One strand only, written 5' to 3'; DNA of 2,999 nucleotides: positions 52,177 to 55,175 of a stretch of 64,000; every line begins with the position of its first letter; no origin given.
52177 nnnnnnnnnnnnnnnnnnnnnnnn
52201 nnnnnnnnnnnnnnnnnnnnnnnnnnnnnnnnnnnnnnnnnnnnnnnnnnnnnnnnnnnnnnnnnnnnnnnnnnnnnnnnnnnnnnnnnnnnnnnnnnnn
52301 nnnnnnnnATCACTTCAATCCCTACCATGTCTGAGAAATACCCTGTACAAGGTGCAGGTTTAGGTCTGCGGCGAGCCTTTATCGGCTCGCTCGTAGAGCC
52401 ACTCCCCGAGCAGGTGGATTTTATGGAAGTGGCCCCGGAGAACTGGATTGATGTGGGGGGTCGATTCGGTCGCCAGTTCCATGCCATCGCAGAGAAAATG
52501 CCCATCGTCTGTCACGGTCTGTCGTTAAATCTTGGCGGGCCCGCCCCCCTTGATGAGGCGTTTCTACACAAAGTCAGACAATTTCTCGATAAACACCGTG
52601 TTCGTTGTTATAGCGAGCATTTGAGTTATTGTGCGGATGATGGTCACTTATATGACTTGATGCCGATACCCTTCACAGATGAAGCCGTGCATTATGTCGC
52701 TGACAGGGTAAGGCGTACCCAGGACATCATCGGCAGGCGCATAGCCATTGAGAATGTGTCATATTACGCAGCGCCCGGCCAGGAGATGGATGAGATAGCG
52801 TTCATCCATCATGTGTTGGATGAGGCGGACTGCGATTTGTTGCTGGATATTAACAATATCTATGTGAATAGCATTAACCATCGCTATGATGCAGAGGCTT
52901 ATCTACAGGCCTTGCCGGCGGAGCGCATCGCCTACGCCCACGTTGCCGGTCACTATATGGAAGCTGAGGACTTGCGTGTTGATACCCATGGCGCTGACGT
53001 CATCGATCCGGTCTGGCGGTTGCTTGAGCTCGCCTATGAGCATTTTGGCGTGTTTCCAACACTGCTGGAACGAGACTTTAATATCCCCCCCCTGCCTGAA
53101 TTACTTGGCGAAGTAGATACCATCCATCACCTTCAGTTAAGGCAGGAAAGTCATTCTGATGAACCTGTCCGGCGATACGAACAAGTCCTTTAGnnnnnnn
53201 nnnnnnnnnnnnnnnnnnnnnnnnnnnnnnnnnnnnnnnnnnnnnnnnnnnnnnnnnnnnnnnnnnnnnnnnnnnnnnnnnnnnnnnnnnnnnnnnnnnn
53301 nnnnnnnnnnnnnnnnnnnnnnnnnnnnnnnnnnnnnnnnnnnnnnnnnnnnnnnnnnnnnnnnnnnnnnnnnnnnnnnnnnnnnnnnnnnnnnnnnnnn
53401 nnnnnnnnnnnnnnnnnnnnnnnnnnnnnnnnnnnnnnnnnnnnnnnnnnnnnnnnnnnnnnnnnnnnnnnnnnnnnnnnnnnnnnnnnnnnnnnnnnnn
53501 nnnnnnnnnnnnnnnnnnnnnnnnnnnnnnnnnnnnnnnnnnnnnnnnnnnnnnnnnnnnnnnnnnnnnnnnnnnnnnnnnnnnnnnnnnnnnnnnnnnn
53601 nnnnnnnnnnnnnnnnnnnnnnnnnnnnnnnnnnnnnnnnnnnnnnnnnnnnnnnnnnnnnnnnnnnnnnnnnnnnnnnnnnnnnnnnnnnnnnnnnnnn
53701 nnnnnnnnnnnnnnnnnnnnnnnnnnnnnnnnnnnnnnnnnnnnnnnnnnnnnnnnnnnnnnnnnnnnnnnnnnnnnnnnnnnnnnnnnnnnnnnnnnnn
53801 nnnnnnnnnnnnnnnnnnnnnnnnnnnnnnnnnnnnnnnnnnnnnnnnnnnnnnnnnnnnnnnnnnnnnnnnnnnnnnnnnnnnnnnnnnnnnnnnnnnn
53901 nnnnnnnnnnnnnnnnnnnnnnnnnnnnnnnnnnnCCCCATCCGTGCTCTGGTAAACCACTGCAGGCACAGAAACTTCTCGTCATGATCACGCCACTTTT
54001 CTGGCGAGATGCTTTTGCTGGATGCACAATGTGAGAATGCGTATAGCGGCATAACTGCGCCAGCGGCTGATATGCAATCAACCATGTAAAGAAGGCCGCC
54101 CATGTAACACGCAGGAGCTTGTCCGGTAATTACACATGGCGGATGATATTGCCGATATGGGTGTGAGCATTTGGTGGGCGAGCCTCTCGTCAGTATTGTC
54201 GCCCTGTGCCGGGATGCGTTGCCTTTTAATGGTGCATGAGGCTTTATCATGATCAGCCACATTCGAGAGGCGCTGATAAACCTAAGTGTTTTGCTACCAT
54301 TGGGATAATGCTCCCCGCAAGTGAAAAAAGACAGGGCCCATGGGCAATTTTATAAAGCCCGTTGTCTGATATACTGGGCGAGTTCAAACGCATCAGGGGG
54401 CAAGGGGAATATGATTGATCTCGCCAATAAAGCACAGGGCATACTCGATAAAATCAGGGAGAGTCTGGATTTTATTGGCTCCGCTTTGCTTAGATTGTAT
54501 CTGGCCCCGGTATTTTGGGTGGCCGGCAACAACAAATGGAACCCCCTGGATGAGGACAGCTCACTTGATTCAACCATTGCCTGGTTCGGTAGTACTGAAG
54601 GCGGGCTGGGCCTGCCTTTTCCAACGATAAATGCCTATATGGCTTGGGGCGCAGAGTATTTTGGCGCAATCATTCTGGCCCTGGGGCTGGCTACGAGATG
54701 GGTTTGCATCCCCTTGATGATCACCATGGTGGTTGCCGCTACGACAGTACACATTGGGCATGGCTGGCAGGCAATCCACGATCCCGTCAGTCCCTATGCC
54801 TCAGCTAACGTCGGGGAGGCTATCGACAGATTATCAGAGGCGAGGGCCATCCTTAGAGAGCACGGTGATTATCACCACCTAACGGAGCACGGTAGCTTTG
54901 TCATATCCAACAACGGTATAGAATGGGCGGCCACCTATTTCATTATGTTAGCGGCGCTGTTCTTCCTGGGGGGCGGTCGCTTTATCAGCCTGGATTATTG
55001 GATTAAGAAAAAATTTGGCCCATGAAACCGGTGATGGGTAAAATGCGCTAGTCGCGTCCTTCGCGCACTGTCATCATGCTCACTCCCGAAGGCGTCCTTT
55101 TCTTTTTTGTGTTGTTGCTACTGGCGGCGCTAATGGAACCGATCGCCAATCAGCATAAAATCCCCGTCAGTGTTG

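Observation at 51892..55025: Sec-exported Cys-repeat peptide + DUF692 (MNIO) + DUF2063 + DoxX: candidate periplasmic RiPP metallophore system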

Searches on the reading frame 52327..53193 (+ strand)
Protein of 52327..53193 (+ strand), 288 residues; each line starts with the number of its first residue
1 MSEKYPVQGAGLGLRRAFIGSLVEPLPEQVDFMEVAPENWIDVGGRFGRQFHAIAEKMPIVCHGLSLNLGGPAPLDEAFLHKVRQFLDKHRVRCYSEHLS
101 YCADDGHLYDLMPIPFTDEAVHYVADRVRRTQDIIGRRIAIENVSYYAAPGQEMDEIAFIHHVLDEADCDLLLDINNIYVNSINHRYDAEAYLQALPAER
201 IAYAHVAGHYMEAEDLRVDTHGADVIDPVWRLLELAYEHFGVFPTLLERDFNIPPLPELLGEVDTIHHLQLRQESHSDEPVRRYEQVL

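Call 3: search_protein_families(library=pfam, proteins=[window:52327-53193:+], max_evalue=0.01)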
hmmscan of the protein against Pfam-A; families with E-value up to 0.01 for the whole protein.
window:52327-53193:+ (288 aa): 1 family
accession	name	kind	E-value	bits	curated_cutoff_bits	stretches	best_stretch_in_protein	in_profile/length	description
PF05114.20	MbnB_TglH_ChrH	-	3.8e-104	348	25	1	9-270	1-262/263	RiPP precursor modification enzyme MbnB/TglH/ChrH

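Call 4: search_protein_families(library=ncbifam, proteins=[window:52327-53193:+], max_evalue=0.01)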
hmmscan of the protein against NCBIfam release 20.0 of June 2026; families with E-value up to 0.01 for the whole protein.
window:52327-53193:+ (288 aa): 5 families
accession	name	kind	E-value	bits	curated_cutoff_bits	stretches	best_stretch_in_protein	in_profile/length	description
NF003818.2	PRK05409.1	equivalog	1.1e-133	444.7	360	1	9-270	1-264/264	HvfB family MNIO-type RiPP peptide maturase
NF050167.1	MNIO_BufB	equivalog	2.8e-80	269.4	310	1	10-265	1-260/262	MNIO family bufferin maturase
NF050151.1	RiPP_MNIO_ApyH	equivalog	7.2e-24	84.4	400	1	20-238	22-247/283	multinuclear non-heme iron-dependent oxidative enzyme ApyH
NF050165.1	MNIO_ChrH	equivalog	9.1e-14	51.3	600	1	76-233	77-240/363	MNIO family chryseobactin maturase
TIGR04159.2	methbact_MbnB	equivalog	1.2e-12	47.9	325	1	76-240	66-228/261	methanobactin biosynthesis protein MbnB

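Call 13: find_encoding_contigs(protein=window:52327-53193:+, flank=10000, max_places=6)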
Protein window:52327-53193:+ (288 aa): no gene with exactly this product is on record in the collection.

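Call 15: find_related_loci(query=window:52327-53193:+, collection=genome_contigs, flank=6000)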
Query window:52327-53193:+ (288 aa) in genome_contigs; peptide patterns used: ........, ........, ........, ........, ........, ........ (x = any residue, [..] = any of these).
217 stretches matched a pattern; 191 encode a relative of the query (tblastn E <= 1e-3); the best 80 are kept; 80 distinct loci.
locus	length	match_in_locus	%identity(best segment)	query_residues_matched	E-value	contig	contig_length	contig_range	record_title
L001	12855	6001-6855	81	1-285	1e-158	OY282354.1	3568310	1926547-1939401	MAG: uncultured Gammaproteobacteria bacterium isolate b1fdf0bb-5270-493a-8425-87954a876b58 genome assembly, chromosome:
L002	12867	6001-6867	80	1-287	1e-157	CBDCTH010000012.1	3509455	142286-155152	MAG: Gammaproteobacteria bacterium isolate a8af13e8-0241-4292-a4be-8c867e9427f0 genome assembly, contig: contig_12, whol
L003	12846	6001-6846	82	1-280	9e-157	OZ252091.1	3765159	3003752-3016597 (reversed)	MAG: Gammaproteobacteria bacterium isolate f7934692-cb9f-4e17-b797-9e641a068a6d genome assembly, chromosome: 1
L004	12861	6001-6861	79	1-285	4e-155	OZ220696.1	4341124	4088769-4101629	MAG: Gammaproteobacteria bacterium isolate 0e11e2d6-1b48-4829-982c-b9eef2b3ec67 genome assembly, chromosome: 1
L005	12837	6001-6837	80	1-277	7e-154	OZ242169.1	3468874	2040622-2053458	MAG: Gammaproteobacteria bacterium isolate ff4940f8-66a3-454c-92a4-cb6e2abc23bc genome assembly, chromosome: 1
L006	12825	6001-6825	75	1-275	5e-143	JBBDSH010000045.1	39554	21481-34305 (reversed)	MAG: Gammaproteobacteria bacterium isolate LejiaC_57_24 Lejia_C_2369_length_39554_cov_15, whole genome shotgun sequence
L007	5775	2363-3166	74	3-270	1e-137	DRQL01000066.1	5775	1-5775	MAG TPA_asm: Gammaproteobacteria bacterium isolate HyVt-581 HyVt-581_k145_1254241, whole genome shotgun sequence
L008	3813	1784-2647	69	1-288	2e-139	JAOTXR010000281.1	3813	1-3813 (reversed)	MAG: Gammaproteobacteria bacterium isolate 21_Jan_SF_Bin15 21_Jan_SF_Bin15_scaffold_30163_c1, whole genome shotgun seque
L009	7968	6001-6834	69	1-278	3e-132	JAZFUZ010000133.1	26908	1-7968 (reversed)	MAG: Lysobacterales bacterium isolate BS2bin.7 BS2bin.7_133, whole genome shotgun sequence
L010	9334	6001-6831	68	2-278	4e-132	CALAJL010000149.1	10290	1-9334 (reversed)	MAG: uncultured Gammaproteobacteria bacterium isolate L1_Bin_METABAT__212_1 genome assembly, contig: c_000000446186, who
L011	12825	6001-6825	69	4-278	8e-132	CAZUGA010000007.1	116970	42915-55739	MAG TPA_asm: uncultured Methylococcaceae bacterium isolate binchicken_co46_509 genome assembly, contig: NODE_207_length_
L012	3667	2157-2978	68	3-276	1e-134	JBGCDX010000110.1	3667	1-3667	MAG: Gammaproteobacteria bacterium isolate SGMAG-62 contig110, whole genome shotgun sequence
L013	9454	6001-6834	69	1-278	6e-131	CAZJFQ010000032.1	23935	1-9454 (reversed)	MAG TPA_asm: uncultured Gammaproteobacteria bacterium isolate binchicken_co182_183 genome assembly, contig: NODE_477_len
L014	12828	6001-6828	67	1-276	7e-131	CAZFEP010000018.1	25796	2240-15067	MAG TPA_asm: uncultured Thiotrichales bacterium isolate SRP268394_co2_143 genome assembly, contig: NODE_2760_length_2579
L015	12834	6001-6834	67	3-281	2e-130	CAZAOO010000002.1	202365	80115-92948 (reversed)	MAG TPA_asm: uncultured Thiotrichales bacterium isolate SRP072547_co1_206 genome assembly, contig: NODE_11_length_202365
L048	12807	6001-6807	72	2-270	4e-134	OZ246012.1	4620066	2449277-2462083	MAG: Gammaproteobacteria bacterium isolate cdc0f530-035d-4955-97c4-39c5ebdcd4ad genome assembly, chromosome: 1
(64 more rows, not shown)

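Call 22: search_solved_structures(query=window:52327-53193:+, max_evalue=0.001, show_alignments=2)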
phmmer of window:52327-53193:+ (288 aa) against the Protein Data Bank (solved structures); distinct sequences matched with E-value up to 0.001: 6.
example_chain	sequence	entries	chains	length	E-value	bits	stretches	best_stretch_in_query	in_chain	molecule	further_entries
3bww_A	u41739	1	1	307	3.2e-74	253.3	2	8-214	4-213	Protein of unknown function DUF692/COG3220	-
8hci_D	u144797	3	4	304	9.7e-16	61.3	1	112-235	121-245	DUF692 family protein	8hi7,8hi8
7dz9_A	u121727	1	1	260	4.6e-08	36.1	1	120-254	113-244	MbnB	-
7dz9_B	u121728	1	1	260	4.6e-08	36.1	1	120-254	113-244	cpMbnB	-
7tcr_A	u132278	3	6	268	5.4e-06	29.3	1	77-253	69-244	Methanobactin biosynthesis cassette protein MbnB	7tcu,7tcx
7tcw_A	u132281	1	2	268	5.9e-05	25.9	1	77-253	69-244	Methanobactin biosynthesis cassette protein MbnB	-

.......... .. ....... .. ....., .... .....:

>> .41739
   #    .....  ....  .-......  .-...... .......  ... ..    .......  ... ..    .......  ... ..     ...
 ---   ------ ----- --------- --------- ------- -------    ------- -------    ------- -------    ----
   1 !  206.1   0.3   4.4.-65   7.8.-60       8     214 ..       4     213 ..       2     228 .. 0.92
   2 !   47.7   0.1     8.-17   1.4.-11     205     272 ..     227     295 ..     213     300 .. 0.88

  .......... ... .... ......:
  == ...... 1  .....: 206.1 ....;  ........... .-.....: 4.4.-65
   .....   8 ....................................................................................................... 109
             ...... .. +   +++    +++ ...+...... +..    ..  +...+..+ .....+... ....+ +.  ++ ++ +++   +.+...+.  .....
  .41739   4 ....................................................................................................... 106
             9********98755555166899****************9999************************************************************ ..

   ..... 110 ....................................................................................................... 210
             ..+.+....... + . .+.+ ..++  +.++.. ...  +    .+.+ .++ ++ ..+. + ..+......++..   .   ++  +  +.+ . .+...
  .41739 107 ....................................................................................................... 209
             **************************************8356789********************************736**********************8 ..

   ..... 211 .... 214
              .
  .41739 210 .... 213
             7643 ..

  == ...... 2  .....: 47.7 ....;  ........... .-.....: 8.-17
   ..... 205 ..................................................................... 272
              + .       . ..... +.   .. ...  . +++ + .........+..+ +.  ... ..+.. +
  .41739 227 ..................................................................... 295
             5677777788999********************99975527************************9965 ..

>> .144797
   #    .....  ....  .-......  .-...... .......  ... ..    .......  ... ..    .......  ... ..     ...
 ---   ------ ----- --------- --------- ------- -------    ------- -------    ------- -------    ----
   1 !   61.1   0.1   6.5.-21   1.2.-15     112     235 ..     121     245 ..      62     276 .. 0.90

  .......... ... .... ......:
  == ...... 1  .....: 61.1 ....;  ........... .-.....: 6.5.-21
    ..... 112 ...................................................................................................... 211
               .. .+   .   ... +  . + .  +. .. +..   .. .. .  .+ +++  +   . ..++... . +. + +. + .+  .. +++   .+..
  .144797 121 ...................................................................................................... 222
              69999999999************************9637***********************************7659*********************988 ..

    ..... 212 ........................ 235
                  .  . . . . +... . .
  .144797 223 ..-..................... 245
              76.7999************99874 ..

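Call 35: search_protein_families(library=pfam, proteins=[L048:6933-8447:+], max_evalue=0.001)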
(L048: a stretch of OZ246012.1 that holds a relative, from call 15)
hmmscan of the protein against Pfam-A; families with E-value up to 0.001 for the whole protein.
L048:6933-8447:+ (504 aa): 1 family
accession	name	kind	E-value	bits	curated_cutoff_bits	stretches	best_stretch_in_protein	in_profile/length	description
PF01645.23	Glu_synthase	-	9.7e-88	295.2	20.4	1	147-471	61-368/369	Conserved region in glutamate synthase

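Call 62: search_protein_families(library=ncbifam, proteins=[L048:6933-8447:+, L003:5524-5958:+, L048:5563-5934:+], max_evalue=0.001)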
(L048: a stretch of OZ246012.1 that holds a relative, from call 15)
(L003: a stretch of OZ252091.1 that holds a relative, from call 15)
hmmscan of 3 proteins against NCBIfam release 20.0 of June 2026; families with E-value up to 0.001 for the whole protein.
L048:6933-8447:+ (504 aa): 1 family
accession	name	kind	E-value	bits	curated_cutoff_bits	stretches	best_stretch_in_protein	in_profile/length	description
NF008730.0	PRK11750.1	equivalog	7.4e-36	123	1047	1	158-473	864-1161/1490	glutamate synthase large subunit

L003:5524-5958:+ (144 aa): 2 families
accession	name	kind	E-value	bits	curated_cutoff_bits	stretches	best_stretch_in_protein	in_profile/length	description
NF050137.2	KCGExKCG_twice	domain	2.6e-18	65.4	19.5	3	110-140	1-28/29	HvfA family oxazolone/thioamide-modified RiPP metallophore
NF050188.1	OxThioModRiPPHvfA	equivalog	9e-15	55.1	95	2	5-95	5-95/96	oxazolone/thioamide-modified RiPP metallophore HvfA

L048:5563-5934:+ (123 aa): 2 families
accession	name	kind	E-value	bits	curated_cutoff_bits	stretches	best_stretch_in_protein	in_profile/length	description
NF050137.2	KCGExKCG_twice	domain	1.1e-26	92.2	19.5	4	97-123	1-28/29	HvfA family oxazolone/thioamide-modified RiPP metallophore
NF050188.1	OxThioModRiPPHvfA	equivalog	6.2e-17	62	95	2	5-91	5-95/96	oxazolone/thioamide-modified RiPP metallophore HvfA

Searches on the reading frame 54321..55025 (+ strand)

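Call 3: search_protein_families(library=pfam, proteins=[window:54321-55025:+], max_evalue=0.01)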
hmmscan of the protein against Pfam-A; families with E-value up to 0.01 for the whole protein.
window:54321-55025:+ (234 aa): 1 family
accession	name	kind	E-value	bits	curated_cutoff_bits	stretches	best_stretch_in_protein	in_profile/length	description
PF07681.17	DoxX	-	1.3e-18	67.9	23.6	1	55-144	3-84/85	DoxX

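Call 4: search_protein_families(library=ncbifam, proteins=[window:54321-55025:+], max_evalue=0.01)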
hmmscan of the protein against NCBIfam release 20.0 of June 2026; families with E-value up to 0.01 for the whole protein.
window:54321-55025:+ (234 aa): 1 family
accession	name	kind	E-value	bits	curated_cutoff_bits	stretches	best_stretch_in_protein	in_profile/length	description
NF050144.1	matur_HvfX_fam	equivalog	1.1e-62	211.1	80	1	52-229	2-165/165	HvfX family Cu-binding RiPP maturation protein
